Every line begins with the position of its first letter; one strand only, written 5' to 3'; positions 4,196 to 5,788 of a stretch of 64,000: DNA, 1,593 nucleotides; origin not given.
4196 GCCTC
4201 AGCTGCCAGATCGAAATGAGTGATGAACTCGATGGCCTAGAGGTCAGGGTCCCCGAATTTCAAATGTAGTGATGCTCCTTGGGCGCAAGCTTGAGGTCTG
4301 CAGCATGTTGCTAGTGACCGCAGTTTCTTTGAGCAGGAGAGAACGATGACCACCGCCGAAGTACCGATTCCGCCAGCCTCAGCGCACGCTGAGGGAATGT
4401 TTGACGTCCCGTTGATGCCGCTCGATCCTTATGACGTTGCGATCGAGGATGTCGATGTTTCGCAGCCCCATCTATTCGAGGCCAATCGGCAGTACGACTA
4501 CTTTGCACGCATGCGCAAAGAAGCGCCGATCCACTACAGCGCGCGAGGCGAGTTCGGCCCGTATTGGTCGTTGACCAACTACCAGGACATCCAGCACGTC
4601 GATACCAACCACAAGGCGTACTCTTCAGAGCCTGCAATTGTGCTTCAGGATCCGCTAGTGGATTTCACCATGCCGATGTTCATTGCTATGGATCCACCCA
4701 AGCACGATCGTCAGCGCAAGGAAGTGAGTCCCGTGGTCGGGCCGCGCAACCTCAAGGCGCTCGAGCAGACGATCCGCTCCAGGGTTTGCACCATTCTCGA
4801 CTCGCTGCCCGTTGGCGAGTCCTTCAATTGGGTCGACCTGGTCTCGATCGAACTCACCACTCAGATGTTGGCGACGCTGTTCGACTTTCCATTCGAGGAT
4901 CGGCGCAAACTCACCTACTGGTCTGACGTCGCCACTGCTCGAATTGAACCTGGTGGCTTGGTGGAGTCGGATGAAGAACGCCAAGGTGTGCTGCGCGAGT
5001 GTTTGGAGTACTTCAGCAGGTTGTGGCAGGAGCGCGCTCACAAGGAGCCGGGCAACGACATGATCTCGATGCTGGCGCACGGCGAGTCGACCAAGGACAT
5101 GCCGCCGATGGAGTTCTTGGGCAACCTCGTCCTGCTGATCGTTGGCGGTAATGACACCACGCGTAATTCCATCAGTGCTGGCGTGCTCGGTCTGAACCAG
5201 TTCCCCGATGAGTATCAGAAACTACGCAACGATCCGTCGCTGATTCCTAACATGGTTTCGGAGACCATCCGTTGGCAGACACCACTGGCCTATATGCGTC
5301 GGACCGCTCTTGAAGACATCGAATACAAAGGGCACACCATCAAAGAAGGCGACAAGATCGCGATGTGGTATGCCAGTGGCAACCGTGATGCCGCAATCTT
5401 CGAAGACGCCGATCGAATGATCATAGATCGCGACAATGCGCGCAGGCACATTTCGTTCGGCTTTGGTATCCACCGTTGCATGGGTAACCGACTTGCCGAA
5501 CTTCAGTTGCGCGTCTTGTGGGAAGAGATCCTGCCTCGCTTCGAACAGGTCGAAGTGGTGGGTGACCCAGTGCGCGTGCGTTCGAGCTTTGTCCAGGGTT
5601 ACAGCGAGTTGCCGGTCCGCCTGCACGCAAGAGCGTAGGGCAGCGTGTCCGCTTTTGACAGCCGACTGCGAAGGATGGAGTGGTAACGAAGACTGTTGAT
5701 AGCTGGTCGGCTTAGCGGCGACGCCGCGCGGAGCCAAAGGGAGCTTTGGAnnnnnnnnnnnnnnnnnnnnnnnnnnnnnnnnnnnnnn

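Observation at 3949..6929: Ferredoxin-CYP153 pair followed by a DUF2235 hydrolase instead of a ferredoxin reductase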

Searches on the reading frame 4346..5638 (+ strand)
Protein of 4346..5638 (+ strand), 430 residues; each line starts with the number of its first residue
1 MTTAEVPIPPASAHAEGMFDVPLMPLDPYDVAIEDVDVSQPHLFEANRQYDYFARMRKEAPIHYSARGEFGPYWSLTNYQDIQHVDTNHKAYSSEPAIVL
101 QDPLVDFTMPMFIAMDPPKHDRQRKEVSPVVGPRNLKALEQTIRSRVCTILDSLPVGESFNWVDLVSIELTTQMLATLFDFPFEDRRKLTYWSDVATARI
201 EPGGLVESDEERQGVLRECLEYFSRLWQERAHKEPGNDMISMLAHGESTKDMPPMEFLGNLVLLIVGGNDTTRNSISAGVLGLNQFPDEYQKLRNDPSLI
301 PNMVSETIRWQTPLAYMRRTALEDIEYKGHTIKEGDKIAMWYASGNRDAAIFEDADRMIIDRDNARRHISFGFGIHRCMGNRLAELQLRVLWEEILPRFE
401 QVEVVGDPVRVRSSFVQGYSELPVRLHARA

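Call 5: search_protein_families(library=pfam, proteins=[window:4346-5638:+])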
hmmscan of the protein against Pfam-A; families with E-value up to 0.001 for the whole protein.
window:4346-5638:+ (430 aa): 1 family
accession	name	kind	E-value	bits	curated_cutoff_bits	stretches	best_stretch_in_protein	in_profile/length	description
PF00067.27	p450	-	4.8e-18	65.6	22.8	1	210-400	214-433/462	Cytochrome P450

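Call 6: search_protein_families(library=ncbifam, proteins=[window:4346-5638:+])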
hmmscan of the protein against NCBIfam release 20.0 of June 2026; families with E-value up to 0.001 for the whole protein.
window:4346-5638:+ (430 aa): 8 families
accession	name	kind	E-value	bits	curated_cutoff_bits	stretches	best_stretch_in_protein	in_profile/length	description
NF041802.1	P450_SolI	exception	1.2e-133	445.7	850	2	112-427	109-423/424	solanimycin biosynthesis cytochrome P450 SolI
NF041177.1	Cyp119_Thmprot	equivalog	1e-54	185.7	680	1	50-426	2-366/368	cytochrome P450 Cyp119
TIGR04538.1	P450_cycloAA_1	subfamily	7.4e-34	117.2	500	1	48-407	10-374/395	cytochrome P450, cyclodipeptide synthase-associated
TIGR04458.1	CYP450_TxtE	equivalog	1.7e-33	115.9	500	1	106-425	78-401/403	4-nitrotryptophan synthase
NF045816.1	PentlenlactSyn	equivalog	7.6e-30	103.9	700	1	56-424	22-394/396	pentalenolactone synthase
TIGR04515.1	P450_rel_GT_act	subfamily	2.6e-26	92.9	343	1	111-424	91-385/386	P450-derived glycosyltransferase activator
NF050147.1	aminopyruv_ApyO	equivalog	5.1e-09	35.3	525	1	84-400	53-394/444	RiPP biosynthesis cytochrome P450 ApyO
NF045812.1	PentlenOxigase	equivalog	0.00073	18.5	800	0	298-400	300-410/444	pentalenene oxygenase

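Call 7: search_solved_structures(query=window:4346-5638:+, max_evalue=1e-20, show_alignments=1)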
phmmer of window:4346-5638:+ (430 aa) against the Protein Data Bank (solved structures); distinct sequences matched with E-value up to 1e-20: 327 (the best 60 are shown).
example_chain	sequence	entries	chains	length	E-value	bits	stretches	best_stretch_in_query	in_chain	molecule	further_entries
6hqg_A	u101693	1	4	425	2.5e-164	550.6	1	28-428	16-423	Cytochrome P450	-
7ant_A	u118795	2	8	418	2.3e-160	537.6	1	29-428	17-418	Cytochrome P450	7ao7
3rwl_A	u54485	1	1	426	3.7e-160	536.9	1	32-428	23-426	Cytochrome P450 alkane hydroxylase 1 CYP153A7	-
8b2p_A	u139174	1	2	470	4.8e-153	513.5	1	27-429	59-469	Cytochrome P450 alkane hydroxylase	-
9vfd_A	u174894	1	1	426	6e-151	506.5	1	30-428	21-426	Cytochrome P450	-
6hqd_A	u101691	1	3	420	7e-151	506.3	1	30-428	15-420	Cytochrome P450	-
5fyf_A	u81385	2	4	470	1.1e-148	499.1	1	27-427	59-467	CYTOCHROME P450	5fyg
8hgd_B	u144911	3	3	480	4.1e-148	497.2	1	27-427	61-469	Cytochrome P450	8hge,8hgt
9uy0_A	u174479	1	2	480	2e-147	494.9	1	27-427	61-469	Cytochrome P450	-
9kki_A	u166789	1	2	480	2.8e-147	494.5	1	27-427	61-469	Cytochrome P450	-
9ixl_B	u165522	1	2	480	5.2e-147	493.6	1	27-427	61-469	Cytochrome P450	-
5h1z_A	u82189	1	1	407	1.3e-127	429.6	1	33-426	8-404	putative CYP alkane hydroxylase CYP153D17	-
6hqw_A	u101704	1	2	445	2.8e-115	389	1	36-428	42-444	Cytochrome P450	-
8vxi_A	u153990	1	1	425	8.4e-71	242.5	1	32-426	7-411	CYP125MRCA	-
8vxg_A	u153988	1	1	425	3.4e-69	237.2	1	32-426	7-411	CYP125MRCA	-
2wm4_A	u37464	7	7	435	1.7e-54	188.7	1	28-425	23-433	PUTATIVE CYTOCHROME P450 124 | Methyl-branched lipid omega-hydroxylase | CYP124 in complex with inhibitor carbethoxyhexyl imidazole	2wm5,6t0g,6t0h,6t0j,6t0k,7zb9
8fjo_A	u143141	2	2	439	6.3e-52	180.3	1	28-425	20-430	Cytochrome P450 124A1, Cyp124A1 | Cytochrome P450 124A1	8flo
6cvc_A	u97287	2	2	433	7.4e-52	180.1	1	28-425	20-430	Cytochrome P450 124A1, Cyp124A1 | Cytochrome P450 124A1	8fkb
8gdi_A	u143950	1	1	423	8.1e-52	179.9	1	28-425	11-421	Cytochrome P450 124A1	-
5li6_A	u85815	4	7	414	1.5e-50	175.7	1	36-426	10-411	Putative cytochrome P450 126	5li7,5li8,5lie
5dqn_A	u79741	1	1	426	3.1e-50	174.7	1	51-420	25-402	Cytochrome P450 CYP125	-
4yzr_A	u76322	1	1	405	3.7e-50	174.5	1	48-426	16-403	Polyketide biosynthesis cytochrome P450 PksS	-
4apy_A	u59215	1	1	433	4.3e-50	174.2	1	51-420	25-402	P450 HEME-THIOLATE PROTEIN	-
6bld_A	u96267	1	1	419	8.2e-49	170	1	48-423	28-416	Cytochrome P450 268A2 Cyp268A2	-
7y9o_A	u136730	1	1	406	4e-48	167.8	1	50-427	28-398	Cytochrome P450 monooxygenase YjiB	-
5l90_A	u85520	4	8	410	5.1e-48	167.4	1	48-427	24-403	Cytochrome P450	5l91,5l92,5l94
1io8_A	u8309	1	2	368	7.9e-48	166.8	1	50-428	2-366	CYTOCHROME P450 CYP119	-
1f4t_A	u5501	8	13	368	1.1e-47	166.4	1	50-428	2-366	CYTOCHROME P450 119 | CYTOCHROME P450 CYP119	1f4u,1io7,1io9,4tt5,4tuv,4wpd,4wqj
5ofq_A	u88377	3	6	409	5.2e-47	164.1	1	49-418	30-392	Cytochrome P450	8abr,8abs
7y97_A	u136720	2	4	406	1e-46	163.2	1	50-415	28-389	Cytochrome P450 monooxygenase YjiB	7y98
2x5l_A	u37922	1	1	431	1.8e-46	162.3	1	35-421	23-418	PUTATIVE CYTOCHROME P450 125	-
2xn8_A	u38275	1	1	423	2.8e-46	161.7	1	37-421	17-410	PUTATIVE CYTOCHROME P450 125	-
2xc3_A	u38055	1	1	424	2.9e-46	161.7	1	37-421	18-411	PUTATIVE CYTOCHROME P450 125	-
3ivy_A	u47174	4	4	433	3e-46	161.6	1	37-421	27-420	Cytochrome P450 CYP125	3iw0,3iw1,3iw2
2x5w_A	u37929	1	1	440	3.1e-46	161.5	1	37-421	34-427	PUTATIVE CYTOCHROME P450 125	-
4rm4_A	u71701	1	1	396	1.2e-45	159.6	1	46-421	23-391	Cytochrome P450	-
5bv5_A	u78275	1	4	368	2.6e-45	158.5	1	50-428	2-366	Cytochrome P450 119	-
4l0e_A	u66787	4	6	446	3.8e-44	154.7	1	22-427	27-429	P450 monooxygenase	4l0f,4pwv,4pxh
3tkt_A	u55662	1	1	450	7.8e-44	153.6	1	36-427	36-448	Cytochrome P450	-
8eul_A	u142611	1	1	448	3.3e-43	151.5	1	50-426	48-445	Cytochrome P450-terp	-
1cpt_A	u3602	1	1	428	5.3e-43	150.9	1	50-426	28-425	CYTOCHROME P450-TERP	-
8euh_A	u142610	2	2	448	6.3e-43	150.6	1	50-426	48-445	Cytochrome P450-terp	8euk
5xjn_A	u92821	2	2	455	1.6e-42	149.3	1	19-408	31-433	Cytochrome P450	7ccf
9vgm_A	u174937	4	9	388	4e-42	148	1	50-410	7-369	Cytochrome P450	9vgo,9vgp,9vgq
5gwe_A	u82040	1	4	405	3.9e-41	144.7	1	44-408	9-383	Cytochrome P450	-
3ejb_B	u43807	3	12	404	8.3e-41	143.7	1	49-427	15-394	Biotin biosynthesis cytochrome P450-like enzyme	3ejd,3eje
9vgn_A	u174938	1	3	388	1.3e-40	143.1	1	50-410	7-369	Cytochrome P450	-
6gmf_A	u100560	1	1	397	3.9e-40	141.4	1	33-426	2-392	Putative cytochrome P450 hydroxylase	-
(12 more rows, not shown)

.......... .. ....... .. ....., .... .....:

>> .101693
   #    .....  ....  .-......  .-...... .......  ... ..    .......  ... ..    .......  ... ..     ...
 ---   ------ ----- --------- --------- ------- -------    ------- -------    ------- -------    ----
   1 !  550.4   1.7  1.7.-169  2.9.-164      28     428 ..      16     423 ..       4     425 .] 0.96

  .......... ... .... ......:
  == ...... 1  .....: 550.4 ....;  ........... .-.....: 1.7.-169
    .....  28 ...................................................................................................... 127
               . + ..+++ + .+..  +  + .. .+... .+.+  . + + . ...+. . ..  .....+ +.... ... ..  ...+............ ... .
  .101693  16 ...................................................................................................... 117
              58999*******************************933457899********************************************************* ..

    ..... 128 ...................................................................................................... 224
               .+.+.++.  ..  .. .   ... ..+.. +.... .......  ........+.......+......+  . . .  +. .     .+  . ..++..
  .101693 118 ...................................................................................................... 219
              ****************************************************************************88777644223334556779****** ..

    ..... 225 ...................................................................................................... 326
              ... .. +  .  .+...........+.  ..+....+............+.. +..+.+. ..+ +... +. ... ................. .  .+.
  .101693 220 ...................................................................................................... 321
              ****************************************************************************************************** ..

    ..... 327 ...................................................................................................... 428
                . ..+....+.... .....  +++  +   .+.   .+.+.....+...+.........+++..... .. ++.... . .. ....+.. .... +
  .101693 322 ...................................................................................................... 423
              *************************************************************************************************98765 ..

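Call 14: find_encoding_contigs(protein=window:4346-5638:+, flank=10000, max_places=6)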
Protein window:4346-5638:+ (430 aa): no gene with exactly this product is on record in the collection.

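Call 17: find_homologous_proteins(query=window:4346-5638:+, max_evalue=1e-100)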
Query window:4346-5638:+ (430 aa): 7994 proteins with E <= 1e-100 among 8000 candidates; the best 120 are listed.
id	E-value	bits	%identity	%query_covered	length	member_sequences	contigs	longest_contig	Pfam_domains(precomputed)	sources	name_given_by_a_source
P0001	1.4e-294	995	100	100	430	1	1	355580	PF00067.28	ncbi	-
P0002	5.7e-216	736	76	94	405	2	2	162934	PF00067.28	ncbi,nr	ncbi:MAG: cytochrome P450 [Acidobacteria bacterium]|nr:MAG: cytochrome P450 [Acidobacteriota bacteri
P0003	4.5e-212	723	73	99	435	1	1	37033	PF00067.28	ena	-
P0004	4.5e-211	720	73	100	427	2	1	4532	PF00067.28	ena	-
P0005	4.0e-209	713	72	100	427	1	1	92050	PF00067.28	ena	-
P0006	1.8e-207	708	74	95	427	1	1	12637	PF00067.28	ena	-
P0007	1.1e-202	692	73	93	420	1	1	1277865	PF00067.28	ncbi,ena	-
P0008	1.5e-197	675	72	93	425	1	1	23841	PF00067.28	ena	-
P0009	8.9e-197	672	71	93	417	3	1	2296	PF00067.28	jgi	-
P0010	1.2e-196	672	69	98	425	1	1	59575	PF00067.28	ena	-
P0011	2.8e-196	671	71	96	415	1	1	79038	PF00067.28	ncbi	-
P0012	3.8e-196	670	71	96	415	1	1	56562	PF00067.28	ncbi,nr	ncbi:MAG: cytochrome P450 [Pseudomonadales bacterium]|nr:cytochrome P450 [Pseudomonadales bacterium]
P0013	4.9e-196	670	68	97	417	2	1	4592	PF00067.28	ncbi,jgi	-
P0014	8.9e-196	669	70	96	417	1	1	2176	PF00067.28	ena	-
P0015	1.3e-195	669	71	94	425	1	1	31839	PF00067.28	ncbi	ncbi:MAG: cytochrome P450 [Acidobacteriota bacterium]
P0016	1.9e-195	668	71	94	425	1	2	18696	PF00067.28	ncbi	ncbi:MAG: cytochrome P450 [Acidobacteriota bacterium]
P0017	3.3e-194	664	71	96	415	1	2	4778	PF00067.28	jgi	jgi:cytochrome P450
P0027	5.6e-191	653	69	96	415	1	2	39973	PF00067.28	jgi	jgi:cytochrome P450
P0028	1.2e-190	652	70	93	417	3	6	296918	PF00067.28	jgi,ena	jgi:cytochrome P450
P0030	5.7e-190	650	69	96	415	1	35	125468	PF00067.28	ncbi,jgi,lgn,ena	ncbi:MAG TPA: cytochrome P450 [Pseudomonadales bacterium]|jgi:cytochrome P450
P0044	4.8e-186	637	68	95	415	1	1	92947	PF00067.28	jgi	jgi:cytochrome P450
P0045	4.8e-186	637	68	95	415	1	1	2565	PF00067.28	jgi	jgi:cytochrome P450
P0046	5.0e-186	637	68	94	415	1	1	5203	PF00067.28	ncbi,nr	ncbi:MAG: cytochrome P450 [Gammaproteobacteria bacterium]|nr:cytochrome P450 [Gammaproteobacteria ba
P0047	5.7e-186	637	68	94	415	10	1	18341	PF00067.28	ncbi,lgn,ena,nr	ncbi:MAG: cytochrome P450 [Gammaproteobacteria bacterium]|nr:MAG: cytochrome P450 [Gammaproteobacter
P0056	3.5e-185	634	68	93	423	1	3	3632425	PF00067.28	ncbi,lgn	ncbi:MAG: cytochrome P450 [Pseudomonadales bacterium]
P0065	1.5e-184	632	68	93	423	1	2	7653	PF00067.28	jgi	jgi:cytochrome P450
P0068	2.4e-184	631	66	93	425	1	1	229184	PF00067.28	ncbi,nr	ncbi:MAG: cytochrome P450 [Pseudomonadales bacterium]|nr:cytochrome P450 [Pseudomonadales bacterium]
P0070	4.6e-184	631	66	93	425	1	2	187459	PF00067.28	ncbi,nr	ncbi:MAG: cytochrome P450 [Pseudomonadales bacterium]|nr:cytochrome P450 [Pseudomonadales bacterium]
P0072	4.9e-184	630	68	94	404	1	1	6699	PF00067.28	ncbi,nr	ncbi:MAG: cytochrome P450 [Gammaproteobacteria bacterium]|nr:cytochrome P450 [Gammaproteobacteria ba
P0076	1.2e-183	629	67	93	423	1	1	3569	PF00067.28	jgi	jgi:cytochrome P450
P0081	3.3e-183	628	69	94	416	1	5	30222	PF00067.28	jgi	jgi:cytochrome P450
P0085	5.0e-183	627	69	91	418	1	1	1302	PF00067.28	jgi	jgi:cytochrome P450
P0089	2.9e-182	625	69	91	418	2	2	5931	PF00067.28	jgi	jgi:cytochrome P450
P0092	5.3e-182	624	67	93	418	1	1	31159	PF00067.28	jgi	jgi:cytochrome P450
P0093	6.4e-182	623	68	93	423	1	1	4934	PF00067.28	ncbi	ncbi:MAG: cytochrome P450 [Pseudomonadota bacterium]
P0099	1.5e-181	622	67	93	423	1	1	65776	PF00067.28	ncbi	ncbi:MAG: cytochrome P450 [Pseudomonadales bacterium]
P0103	2.1e-181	622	67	93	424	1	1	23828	PF00067.28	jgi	jgi:cytochrome P450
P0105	2.8e-181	621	66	93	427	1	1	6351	PF00067.28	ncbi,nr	ncbi:MAG: cytochrome P450 [Pseudomonadales bacterium]|nr:cytochrome P450 [Pseudomonadales bacterium]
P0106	2.9e-181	621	67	94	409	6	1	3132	PF00067.28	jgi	jgi:cytochrome P450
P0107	3.1e-181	621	65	96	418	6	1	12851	PF00067.28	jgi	jgi:cytochrome P450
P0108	3.2e-181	621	68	94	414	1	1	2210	PF00067.28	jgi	jgi:cytochrome P450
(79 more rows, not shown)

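Call 18: find_encoding_contigs(protein=P0001, flank=10000, max_places=3)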
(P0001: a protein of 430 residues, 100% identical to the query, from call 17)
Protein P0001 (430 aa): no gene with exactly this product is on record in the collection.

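Call 19: find_encoding_contigs(protein=P0002, flank=10000, max_places=3)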
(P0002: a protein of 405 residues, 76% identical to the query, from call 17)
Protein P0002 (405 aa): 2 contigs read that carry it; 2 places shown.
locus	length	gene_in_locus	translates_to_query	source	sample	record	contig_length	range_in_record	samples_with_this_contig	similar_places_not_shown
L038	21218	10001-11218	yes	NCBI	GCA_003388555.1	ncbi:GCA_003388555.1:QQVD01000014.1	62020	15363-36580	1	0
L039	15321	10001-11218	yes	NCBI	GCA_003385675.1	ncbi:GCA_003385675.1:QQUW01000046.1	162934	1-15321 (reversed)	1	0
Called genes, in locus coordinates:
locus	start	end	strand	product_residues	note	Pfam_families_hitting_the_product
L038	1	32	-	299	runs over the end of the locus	PF23678:YqhI, PF01738:DLH, PF02129:Peptidase_S15, PF00326:Peptidase_S9 (faint), PF08840:BAAT_C (faint)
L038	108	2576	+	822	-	PF03176:MMPL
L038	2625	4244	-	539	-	PF13238:AAA_18, PF13671:AAA_33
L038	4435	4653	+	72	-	-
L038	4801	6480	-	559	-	PF01565:FAD_binding_4, PF02913:FAD-oxidase_C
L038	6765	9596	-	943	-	PF00082:Peptidase_S8, PF02225:PA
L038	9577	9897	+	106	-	PF00111:Fer2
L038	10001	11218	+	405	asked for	PF00067:p450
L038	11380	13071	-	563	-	PF26952:DUF8300, PF13088:BNR_2 (faint), PF21471:Reelin_subrepeat-B (faint), PF02012:BNR (faint)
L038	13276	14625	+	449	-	PF07602:DUF1565 (faint), PF22842:Pel9A-like_beta_helix, PF05048:NosD, PF13229:Beta_helix, PF05048:NosD (weak)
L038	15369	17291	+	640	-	PF00144:Beta-lactamase, PF11954:DUF3471 (weak)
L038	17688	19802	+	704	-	PF13365:Trypsin_2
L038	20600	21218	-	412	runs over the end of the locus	PF02308:MgtC, PF13194:DUF4010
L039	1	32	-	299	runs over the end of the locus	PF23678:YqhI, PF01738:DLH, PF02129:Peptidase_S15, PF00326:Peptidase_S9 (faint), PF08840:BAAT_C (faint)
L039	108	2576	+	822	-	PF03176:MMPL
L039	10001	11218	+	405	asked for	PF00067:p450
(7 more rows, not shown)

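Call 20: find_encoding_contigs(protein=P0003, flank=8000, max_places=2)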
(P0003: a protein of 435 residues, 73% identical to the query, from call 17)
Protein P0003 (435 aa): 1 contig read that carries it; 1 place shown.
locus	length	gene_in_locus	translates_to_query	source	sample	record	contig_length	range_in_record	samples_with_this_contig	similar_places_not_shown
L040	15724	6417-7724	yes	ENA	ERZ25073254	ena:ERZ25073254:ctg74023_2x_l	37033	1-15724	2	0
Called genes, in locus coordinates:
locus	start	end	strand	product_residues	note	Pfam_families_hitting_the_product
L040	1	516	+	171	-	?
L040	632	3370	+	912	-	PF00561:Abhydrolase_1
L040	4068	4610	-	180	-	PF08450:SGL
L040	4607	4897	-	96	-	-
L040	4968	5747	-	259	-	PF00578:AhpC-TSA, PF08534:Redoxin, PF13098:Thioredoxin_2 (weak), PF13905:Thioredoxin_8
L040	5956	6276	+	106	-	PF00111:Fer2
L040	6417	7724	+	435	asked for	PF00067:p450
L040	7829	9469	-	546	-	PF00005:ABC_tran, PF02463:SMC_N (faint), PF13304:AAA_21 (faint), PF12848:ABC_tran_Xtn, PF00005:ABC_tran, PF16326:ABC_tran_CTD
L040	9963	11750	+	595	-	-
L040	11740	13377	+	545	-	-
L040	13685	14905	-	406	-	PF01979:Amidohydro_1, PF07969:Amidohydro_3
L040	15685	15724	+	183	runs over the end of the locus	-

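Call 21: find_encoding_contigs(protein=P0005, flank=8000, max_places=2)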
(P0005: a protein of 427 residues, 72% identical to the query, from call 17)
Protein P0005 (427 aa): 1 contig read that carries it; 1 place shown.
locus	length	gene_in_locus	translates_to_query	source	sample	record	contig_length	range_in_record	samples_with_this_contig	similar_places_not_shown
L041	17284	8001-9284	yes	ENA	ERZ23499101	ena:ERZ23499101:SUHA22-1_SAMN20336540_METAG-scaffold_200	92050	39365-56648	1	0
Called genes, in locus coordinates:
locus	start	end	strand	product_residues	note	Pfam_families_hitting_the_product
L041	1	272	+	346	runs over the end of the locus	PF13483:Lactamase_B_3 (weak), PF00753:Lactamase_B (weak), PF12706:Lactamase_B_2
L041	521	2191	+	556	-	PF08450:SGL, PF01436:NHL (faint)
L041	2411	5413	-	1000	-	PF13620:CarboxypepD_reg, PF13715:CarbopepD_reg_2 (weak), PF07715:Plug (weak), PF25183:OMP_b-brl_4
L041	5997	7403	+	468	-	PF00282:Pyridoxal_deC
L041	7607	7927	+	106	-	PF00111:Fer2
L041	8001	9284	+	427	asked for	PF00067:p450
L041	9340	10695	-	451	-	PF05090:HTTM, PF22777:VKGC_lumenal_dom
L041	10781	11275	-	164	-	PF04945:YHS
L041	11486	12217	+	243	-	-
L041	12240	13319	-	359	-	PF20434:BD-FAE, PF07859:Abhydrolase_3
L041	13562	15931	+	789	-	PF12704:MacB_PCD, PF02687:FtsX, PF12704:MacB_PCD (weak), PF02687:FtsX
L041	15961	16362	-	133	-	-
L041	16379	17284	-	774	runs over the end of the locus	PF00263:Secretin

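Call 77: find_encoding_contigs(protein=P0010, flank=8000, max_places=1)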
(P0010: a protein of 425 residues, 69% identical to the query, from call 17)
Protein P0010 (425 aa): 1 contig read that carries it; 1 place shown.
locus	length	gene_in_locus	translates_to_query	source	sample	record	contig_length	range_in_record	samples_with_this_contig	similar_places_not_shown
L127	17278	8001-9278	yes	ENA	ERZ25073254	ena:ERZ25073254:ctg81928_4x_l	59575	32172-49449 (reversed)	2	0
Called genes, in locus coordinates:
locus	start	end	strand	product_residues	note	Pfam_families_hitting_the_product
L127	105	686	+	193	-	PF07638:Sigma70_ECF, PF08281:Sigma70_r4_2 (weak)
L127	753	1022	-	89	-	-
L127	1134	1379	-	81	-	-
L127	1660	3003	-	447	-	PF13439:Glyco_transf_4 (faint), PF13579:Glyco_trans_4_4 (weak), PF20706:GT4-conflict (weak), PF00534:Glycos_transf_1, PF13692:Glyco_trans_1_4, PF13524:Glyco_trans_1_2 (weak)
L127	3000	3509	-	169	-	-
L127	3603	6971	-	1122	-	-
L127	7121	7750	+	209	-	PF01965:DJ-1_PfpI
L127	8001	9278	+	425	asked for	PF00067:p450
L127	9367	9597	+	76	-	-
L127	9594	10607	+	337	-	PF08240:ADH_N, PF16912:Glu_dehyd_C, PF00107:ADH_zinc_N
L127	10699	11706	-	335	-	PF04909:Amidohydro_2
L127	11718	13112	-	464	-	-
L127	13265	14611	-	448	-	PF00756:Esterase, PF13424:TPR_12 (weak)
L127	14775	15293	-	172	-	PF00571:CBS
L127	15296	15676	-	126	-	PF00571:CBS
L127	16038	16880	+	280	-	PF01209:Ubie_methyltran, PF05175:MTS (weak), PF13489:Methyltransf_23, PF13847:Methyltransf_31, PF08241:Methyltransf_11, PF08242:Methyltransf_12, PF13649:Methyltransf_25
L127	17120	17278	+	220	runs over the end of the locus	PF07298:NnrU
